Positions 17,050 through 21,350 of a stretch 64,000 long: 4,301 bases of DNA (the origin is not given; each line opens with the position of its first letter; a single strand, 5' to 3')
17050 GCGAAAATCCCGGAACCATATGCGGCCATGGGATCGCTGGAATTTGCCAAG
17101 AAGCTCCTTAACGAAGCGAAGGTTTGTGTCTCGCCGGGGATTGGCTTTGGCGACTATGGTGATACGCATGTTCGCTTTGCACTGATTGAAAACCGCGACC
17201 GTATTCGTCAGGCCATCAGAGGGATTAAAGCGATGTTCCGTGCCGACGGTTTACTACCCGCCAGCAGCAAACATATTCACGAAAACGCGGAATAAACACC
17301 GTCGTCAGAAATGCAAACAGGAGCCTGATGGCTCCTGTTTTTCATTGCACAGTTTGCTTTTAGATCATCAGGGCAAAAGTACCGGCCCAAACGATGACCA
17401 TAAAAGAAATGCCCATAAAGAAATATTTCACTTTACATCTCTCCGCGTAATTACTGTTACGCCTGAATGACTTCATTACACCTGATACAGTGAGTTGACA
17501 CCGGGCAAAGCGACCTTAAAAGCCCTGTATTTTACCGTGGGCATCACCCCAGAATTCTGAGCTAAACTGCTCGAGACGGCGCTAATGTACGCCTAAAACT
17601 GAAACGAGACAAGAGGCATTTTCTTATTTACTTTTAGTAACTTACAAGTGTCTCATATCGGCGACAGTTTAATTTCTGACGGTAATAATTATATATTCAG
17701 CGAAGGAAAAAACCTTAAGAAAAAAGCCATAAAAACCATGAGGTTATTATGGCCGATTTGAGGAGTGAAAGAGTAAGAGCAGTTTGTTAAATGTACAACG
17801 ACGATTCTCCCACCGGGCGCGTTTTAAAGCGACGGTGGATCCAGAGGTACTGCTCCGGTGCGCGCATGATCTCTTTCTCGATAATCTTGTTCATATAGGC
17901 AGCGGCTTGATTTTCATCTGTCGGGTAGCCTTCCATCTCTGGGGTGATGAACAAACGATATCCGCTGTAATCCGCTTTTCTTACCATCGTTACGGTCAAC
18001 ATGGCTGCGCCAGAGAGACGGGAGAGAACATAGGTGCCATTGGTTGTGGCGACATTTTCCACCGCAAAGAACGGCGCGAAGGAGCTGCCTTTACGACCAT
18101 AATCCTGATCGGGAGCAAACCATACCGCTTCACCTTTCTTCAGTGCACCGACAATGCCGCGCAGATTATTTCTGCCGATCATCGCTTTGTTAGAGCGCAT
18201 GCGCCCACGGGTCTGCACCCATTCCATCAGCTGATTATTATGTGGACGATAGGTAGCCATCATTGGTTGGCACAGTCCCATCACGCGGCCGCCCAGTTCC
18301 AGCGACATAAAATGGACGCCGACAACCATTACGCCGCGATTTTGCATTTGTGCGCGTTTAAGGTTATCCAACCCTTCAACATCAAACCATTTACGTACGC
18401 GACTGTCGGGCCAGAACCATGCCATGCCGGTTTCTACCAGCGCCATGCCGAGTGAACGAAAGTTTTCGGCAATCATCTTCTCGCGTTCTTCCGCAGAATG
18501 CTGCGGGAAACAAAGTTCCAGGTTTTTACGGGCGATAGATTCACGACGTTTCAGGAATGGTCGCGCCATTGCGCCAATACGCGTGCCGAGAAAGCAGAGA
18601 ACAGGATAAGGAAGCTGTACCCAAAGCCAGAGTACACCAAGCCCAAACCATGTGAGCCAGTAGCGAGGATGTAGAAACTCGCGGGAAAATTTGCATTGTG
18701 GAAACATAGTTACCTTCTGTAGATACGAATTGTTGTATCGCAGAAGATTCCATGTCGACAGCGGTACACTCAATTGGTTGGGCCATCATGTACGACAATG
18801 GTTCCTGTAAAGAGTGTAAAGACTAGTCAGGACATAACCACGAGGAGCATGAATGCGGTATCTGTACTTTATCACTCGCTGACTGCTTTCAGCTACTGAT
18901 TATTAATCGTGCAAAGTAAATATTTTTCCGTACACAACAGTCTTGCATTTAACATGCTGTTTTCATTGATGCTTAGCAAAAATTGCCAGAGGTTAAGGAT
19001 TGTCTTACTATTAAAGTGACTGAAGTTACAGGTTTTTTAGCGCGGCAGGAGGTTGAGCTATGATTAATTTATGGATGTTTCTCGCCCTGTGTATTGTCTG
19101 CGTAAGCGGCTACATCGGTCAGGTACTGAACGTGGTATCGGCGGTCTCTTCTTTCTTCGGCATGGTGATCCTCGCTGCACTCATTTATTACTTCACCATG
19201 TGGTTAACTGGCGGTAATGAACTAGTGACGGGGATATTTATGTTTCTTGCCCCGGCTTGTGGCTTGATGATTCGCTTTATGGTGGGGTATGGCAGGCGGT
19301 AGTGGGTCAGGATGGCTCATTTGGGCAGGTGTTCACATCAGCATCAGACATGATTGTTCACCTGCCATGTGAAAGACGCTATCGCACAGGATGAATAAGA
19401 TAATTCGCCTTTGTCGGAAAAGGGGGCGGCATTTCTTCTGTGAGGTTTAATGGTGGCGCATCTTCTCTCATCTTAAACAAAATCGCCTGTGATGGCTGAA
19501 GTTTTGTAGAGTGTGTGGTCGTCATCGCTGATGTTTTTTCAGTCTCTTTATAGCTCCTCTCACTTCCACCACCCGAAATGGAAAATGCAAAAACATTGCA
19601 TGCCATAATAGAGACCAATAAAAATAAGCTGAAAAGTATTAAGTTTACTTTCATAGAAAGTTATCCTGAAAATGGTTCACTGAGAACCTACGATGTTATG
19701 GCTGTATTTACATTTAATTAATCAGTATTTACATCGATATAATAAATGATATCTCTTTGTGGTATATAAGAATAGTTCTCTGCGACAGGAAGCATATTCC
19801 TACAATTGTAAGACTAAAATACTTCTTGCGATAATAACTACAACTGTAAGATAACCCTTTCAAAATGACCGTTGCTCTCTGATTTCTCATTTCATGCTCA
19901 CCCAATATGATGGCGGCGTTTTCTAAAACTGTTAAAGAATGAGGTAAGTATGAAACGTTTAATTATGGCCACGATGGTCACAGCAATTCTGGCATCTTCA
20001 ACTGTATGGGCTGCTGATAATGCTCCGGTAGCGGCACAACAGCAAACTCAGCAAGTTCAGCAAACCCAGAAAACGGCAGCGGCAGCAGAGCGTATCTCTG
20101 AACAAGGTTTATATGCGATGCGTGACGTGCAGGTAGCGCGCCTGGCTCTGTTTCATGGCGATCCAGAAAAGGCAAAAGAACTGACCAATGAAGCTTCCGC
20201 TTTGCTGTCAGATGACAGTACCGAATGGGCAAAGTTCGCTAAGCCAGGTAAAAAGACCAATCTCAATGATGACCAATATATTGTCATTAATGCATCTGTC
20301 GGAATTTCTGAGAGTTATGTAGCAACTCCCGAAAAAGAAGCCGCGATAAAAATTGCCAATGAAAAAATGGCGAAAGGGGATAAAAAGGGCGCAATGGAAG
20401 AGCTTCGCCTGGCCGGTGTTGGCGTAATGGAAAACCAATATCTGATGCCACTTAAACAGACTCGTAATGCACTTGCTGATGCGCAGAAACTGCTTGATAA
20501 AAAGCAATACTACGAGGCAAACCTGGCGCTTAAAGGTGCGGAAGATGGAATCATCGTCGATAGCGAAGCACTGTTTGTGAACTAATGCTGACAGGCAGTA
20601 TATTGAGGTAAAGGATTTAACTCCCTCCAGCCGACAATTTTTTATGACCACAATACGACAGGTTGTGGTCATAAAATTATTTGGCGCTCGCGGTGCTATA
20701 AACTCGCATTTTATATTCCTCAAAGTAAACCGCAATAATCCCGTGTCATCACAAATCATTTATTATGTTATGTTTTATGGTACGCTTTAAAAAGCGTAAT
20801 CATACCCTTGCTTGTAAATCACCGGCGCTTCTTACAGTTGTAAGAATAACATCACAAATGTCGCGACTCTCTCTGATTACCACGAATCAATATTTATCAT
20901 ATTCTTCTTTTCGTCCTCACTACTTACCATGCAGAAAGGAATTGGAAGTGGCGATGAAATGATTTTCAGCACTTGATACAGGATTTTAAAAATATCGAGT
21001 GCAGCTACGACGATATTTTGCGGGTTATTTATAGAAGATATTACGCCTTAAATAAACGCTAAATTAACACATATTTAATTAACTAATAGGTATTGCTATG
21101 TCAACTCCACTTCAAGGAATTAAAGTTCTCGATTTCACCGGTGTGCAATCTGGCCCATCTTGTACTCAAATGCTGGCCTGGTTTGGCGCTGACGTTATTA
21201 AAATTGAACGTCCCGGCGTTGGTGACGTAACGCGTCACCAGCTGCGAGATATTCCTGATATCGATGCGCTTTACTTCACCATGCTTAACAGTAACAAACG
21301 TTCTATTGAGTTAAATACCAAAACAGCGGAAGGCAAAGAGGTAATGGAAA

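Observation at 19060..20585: Cluster of three small envelope proteins (yfdY, ypdI, yfdX) of unknown function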

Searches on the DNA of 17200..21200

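Call 55: search_rna_families(source=window, start=17200, end=21200, threshold=evalue, max_evalue=1)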
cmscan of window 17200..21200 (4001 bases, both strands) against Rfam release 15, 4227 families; matches with E-value up to 1: 2.
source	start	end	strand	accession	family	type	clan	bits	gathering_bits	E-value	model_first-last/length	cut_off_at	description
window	17315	17409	-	RF04338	Plastid-psbJ-2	Cis-reg;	CL00152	23.5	65.6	0.25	1-144/144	no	Plastid-psbJ-2 3UTR RNA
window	19618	19709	+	RF00310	snoZ165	Gene; snRNA; snoRNA; CD-box;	-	23.1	90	0.69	1-92/92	no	Small nucleolar RNA Z165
